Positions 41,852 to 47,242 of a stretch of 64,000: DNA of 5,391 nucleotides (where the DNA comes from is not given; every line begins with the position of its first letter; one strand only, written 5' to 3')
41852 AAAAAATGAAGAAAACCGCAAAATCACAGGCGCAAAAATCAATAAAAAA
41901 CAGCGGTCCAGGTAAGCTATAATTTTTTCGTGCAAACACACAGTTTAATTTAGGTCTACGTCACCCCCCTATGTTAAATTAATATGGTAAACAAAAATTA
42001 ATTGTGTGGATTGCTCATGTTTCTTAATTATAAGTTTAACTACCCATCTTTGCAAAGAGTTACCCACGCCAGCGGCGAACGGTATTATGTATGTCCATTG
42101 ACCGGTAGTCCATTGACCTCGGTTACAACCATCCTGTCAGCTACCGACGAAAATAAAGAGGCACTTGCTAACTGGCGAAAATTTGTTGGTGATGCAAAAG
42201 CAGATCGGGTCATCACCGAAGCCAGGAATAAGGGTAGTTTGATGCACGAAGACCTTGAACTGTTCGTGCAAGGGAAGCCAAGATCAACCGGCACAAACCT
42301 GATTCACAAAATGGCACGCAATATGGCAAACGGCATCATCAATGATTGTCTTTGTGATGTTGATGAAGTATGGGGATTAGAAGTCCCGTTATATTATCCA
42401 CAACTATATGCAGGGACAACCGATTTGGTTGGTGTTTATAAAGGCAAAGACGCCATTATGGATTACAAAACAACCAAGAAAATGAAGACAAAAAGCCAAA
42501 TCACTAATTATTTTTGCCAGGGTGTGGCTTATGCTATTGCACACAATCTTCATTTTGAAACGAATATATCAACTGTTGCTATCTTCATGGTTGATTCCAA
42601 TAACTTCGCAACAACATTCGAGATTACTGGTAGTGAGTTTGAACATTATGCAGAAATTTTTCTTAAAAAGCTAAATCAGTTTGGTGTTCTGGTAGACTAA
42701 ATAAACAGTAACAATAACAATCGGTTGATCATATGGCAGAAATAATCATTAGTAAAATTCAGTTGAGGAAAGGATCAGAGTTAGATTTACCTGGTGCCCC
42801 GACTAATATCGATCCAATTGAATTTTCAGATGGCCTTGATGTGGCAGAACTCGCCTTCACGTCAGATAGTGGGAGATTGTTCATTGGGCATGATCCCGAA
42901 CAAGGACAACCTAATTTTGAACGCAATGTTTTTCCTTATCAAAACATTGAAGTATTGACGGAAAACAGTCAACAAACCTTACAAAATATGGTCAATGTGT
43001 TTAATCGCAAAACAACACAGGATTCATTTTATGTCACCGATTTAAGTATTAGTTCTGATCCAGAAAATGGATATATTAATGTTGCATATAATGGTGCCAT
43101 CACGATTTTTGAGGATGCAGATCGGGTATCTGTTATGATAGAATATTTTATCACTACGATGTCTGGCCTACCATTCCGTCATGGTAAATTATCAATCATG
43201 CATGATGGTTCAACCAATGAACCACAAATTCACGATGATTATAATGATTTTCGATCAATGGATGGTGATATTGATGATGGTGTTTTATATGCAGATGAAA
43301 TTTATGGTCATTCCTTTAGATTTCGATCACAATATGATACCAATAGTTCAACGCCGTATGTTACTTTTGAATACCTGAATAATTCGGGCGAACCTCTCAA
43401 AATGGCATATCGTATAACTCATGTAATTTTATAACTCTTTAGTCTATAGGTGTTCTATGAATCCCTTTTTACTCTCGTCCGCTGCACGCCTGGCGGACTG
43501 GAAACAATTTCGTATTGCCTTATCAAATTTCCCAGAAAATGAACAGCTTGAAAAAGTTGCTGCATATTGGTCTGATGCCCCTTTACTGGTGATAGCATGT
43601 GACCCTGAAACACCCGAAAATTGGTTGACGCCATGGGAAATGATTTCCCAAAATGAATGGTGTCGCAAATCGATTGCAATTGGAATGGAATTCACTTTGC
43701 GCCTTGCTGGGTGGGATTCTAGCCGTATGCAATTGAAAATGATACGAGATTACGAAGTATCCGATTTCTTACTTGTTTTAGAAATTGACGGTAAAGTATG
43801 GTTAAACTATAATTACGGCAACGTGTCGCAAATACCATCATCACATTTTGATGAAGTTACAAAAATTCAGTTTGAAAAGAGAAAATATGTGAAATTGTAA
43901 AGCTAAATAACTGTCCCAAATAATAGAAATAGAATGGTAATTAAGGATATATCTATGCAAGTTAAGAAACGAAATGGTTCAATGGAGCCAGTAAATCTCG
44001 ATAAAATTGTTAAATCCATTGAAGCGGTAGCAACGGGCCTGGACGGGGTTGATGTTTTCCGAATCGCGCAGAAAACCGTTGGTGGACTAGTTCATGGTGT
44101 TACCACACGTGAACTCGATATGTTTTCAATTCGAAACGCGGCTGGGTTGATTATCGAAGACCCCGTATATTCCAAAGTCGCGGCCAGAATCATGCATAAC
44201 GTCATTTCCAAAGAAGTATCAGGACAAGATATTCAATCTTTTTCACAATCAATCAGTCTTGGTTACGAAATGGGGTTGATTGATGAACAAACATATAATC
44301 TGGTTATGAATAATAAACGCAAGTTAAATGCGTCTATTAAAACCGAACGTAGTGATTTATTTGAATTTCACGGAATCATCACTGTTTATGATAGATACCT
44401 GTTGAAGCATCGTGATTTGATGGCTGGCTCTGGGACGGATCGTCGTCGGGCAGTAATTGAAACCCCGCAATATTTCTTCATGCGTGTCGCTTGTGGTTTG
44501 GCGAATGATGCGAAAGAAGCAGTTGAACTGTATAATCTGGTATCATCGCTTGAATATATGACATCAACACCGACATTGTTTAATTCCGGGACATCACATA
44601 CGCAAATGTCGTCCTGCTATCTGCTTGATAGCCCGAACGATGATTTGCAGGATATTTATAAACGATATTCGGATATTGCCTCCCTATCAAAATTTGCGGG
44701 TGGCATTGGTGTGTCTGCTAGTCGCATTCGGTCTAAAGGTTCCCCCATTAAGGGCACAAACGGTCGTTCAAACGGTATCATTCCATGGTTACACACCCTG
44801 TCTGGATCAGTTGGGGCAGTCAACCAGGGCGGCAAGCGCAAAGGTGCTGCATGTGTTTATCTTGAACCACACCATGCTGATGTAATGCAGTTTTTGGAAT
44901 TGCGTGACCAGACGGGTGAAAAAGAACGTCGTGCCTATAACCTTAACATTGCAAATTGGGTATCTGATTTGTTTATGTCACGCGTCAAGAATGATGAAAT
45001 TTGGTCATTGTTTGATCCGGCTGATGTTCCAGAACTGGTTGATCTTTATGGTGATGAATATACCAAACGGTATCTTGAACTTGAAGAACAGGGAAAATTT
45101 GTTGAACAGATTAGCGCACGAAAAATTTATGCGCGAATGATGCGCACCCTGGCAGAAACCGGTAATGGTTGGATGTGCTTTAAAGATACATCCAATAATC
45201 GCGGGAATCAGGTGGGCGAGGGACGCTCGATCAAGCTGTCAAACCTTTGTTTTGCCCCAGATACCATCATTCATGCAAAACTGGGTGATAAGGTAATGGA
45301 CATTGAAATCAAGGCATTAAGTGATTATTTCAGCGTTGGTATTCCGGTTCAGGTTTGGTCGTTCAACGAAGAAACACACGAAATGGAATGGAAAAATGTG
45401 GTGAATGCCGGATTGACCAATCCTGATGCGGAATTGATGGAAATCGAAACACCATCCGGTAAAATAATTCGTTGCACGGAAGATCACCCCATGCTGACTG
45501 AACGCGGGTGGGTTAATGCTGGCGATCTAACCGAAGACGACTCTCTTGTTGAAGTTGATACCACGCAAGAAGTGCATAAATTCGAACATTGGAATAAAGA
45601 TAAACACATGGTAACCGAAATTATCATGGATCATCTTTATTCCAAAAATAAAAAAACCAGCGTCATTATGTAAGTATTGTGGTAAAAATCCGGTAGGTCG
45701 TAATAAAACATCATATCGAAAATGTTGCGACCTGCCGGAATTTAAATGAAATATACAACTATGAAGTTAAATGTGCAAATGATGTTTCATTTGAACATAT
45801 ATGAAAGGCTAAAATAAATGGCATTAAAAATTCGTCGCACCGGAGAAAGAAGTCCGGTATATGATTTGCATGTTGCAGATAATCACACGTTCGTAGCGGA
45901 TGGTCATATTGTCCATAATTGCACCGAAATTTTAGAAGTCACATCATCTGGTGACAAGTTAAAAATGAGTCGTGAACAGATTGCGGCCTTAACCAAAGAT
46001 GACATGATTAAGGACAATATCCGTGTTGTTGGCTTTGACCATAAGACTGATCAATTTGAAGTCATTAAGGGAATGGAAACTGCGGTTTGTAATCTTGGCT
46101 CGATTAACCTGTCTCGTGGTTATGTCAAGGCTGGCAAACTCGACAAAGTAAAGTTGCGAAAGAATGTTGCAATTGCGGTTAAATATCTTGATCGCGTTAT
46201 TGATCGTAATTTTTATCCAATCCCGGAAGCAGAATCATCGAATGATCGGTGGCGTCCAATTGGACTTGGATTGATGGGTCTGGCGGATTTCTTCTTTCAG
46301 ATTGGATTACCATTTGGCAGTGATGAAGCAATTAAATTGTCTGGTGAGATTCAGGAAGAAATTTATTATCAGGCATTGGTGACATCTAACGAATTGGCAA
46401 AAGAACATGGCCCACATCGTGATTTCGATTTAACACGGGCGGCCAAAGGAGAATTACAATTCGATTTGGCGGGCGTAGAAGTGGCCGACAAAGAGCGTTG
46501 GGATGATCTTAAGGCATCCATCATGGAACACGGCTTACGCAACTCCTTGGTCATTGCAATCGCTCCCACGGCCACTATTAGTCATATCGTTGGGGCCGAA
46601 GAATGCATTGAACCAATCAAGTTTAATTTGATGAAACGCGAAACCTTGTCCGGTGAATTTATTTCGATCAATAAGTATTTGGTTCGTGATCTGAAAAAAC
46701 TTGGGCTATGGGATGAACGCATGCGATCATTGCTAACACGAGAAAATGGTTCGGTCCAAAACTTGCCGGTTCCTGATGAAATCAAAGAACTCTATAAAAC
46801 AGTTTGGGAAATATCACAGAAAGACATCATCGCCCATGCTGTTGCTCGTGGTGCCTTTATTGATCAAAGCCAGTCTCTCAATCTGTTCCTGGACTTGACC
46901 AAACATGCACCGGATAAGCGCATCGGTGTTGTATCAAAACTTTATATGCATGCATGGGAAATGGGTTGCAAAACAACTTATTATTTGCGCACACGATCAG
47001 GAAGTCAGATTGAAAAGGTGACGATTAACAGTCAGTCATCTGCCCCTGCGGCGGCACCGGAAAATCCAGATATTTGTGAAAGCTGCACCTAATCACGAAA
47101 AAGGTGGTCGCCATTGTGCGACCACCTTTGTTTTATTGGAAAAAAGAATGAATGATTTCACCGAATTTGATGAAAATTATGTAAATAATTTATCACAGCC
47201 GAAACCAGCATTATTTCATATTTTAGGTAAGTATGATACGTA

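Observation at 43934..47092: nrdA is naturally split at the catalytic Cys site by a split intein; the C-terminal half has its own RBS and ATG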

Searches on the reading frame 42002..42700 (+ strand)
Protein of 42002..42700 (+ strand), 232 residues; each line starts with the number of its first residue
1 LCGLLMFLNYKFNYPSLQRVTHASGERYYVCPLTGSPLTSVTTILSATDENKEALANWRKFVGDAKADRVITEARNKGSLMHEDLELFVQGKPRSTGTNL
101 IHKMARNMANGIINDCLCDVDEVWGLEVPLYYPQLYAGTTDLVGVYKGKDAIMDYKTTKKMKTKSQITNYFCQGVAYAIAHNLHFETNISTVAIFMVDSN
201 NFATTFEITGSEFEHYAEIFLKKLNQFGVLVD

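Call 20: search_protein_families(library=pfam, proteins=[window:42002-42700:+], max_evalue=0.001)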
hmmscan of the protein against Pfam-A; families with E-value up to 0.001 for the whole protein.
window:42002-42700:+ (232 aa): 0 families

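Call 38: search_protein_families(library=phrogs, proteins=[window:42002-42700:+], max_evalue=0.01)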
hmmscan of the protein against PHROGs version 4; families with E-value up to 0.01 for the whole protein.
window:42002-42700:+ (232 aa): 6 families
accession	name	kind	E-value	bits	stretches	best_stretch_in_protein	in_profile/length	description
phrog_298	-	DNA, RNA and nucleotide metabolism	9.8e-47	160.7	1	11-222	40-251/293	exonuclease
phrog_1218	-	DNA, RNA and nucleotide metabolism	6.2e-05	23.4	1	127-181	127-185/364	exonuclease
phrog_3953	-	DNA, RNA and nucleotide metabolism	6.9e-05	23.6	1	57-186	22-144/186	exonuclease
phrog_69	-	DNA, RNA and nucleotide metabolism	0.00019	21.5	1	72-221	118-291/501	exonuclease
phrog_1706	-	DNA, RNA and nucleotide metabolism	0.00059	20.4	1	137-227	123-213/293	CRISPR/Cas system associated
phrog_33176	-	unknown function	0.0038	17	0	138-201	244-306/380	-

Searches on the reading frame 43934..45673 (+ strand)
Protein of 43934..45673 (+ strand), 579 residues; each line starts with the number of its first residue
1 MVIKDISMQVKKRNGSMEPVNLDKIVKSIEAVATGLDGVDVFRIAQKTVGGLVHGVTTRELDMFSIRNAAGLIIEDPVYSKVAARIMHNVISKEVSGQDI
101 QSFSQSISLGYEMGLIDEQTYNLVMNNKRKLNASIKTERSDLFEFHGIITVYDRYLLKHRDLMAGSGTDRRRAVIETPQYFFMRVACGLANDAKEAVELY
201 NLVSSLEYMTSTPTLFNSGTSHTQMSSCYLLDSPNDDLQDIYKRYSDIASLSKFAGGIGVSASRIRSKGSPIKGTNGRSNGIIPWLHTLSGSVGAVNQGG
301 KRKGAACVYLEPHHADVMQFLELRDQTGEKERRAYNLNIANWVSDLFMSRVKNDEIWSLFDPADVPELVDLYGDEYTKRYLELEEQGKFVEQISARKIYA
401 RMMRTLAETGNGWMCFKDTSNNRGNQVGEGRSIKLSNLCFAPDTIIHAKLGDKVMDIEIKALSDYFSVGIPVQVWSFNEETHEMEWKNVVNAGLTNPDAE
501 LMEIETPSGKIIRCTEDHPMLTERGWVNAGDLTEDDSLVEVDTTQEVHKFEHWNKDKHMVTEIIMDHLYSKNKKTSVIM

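Call 3: search_protein_families(library=pfam, proteins=[window:43934-45673:+], max_evalue=0.1)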
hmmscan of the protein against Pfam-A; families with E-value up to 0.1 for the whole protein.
window:43934-45673:+ (579 aa): 5 families
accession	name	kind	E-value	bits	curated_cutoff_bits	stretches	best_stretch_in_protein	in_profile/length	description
PF02867.20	Ribonuc_red_lgC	-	3.5e-73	247.5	23.9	1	226-439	1-212/523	Ribonucleotide reductase, barrel domain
PF00317.26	Ribonuc_red_lgN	-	5.7e-17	62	28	1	143-222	3-76/77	Ribonucleotide reductase, all-alpha domain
PF14890.11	Intein_splicing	-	1.9e-08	34.7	35.8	1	473-553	22-108/155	Intein splicing domain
PF03477.21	ATP-cone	-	4e-08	34.1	25.8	1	8-88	1-82/88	ATP cone domain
PF07591.16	PT-HINT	-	6.3e-05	23.7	27.7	1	473-544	19-93/137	Pretoxin HINT domain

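Call 32: find_encoding_contigs(protein=window:43934-45673:+, flank=3000, max_places=6)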
Protein window:43934-45673:+ (579 aa): 4 contigs read that carry it; 1 place shown.
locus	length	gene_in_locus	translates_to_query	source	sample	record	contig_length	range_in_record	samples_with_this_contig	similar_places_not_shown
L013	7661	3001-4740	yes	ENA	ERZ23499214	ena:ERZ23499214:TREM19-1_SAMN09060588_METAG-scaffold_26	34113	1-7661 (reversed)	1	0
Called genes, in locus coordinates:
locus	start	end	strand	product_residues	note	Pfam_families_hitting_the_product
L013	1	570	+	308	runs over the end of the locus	-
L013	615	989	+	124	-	-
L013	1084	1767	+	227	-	-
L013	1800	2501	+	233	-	-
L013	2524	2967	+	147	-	-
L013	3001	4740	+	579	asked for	PF03477:ATP-cone, PF00317:Ribonuc_red_lgN, PF02867:Ribonuc_red_lgC, PF14890:Intein_splicing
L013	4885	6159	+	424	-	PF02867:Ribonuc_red_lgC, PF14890:Intein_splicing (faint)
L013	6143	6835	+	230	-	-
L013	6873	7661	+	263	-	?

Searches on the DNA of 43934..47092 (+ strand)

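Call 4: search_dna_similar(query=window:43934-47092:+, collection=phages, mode=near, max_rows=20)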
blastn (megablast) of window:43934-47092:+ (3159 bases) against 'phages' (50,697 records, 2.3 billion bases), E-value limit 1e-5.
No match.

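Call 66: search_rna_families(source=window, start=45400, end=46000, threshold=evalue, max_evalue=1)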
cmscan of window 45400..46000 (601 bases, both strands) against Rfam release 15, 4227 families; matches with E-value up to 1: 4.
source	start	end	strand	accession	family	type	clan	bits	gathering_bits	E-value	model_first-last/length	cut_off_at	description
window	45673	45754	+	RF04172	MIR8675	Gene; miRNA;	-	25.6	90.8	0.013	1-95/95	no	MIR8675 microRNA precursor family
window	45678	45793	+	RF02319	TtnuHACA12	Gene; snRNA; snoRNA; HACA-box;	-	25.6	80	0.2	1-131/131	no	Tetrahymena snoRNA TtnuHACA12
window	45768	45864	-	RF02394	sau-63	Gene; sRNA;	-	24.4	100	0.029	1-98/98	no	Staphylococcus sRNA sau-63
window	45587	45650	-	RF00641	mir-154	Gene; miRNA;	CL00149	20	52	0.42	1-82/82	no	mir-154 microRNA precursor family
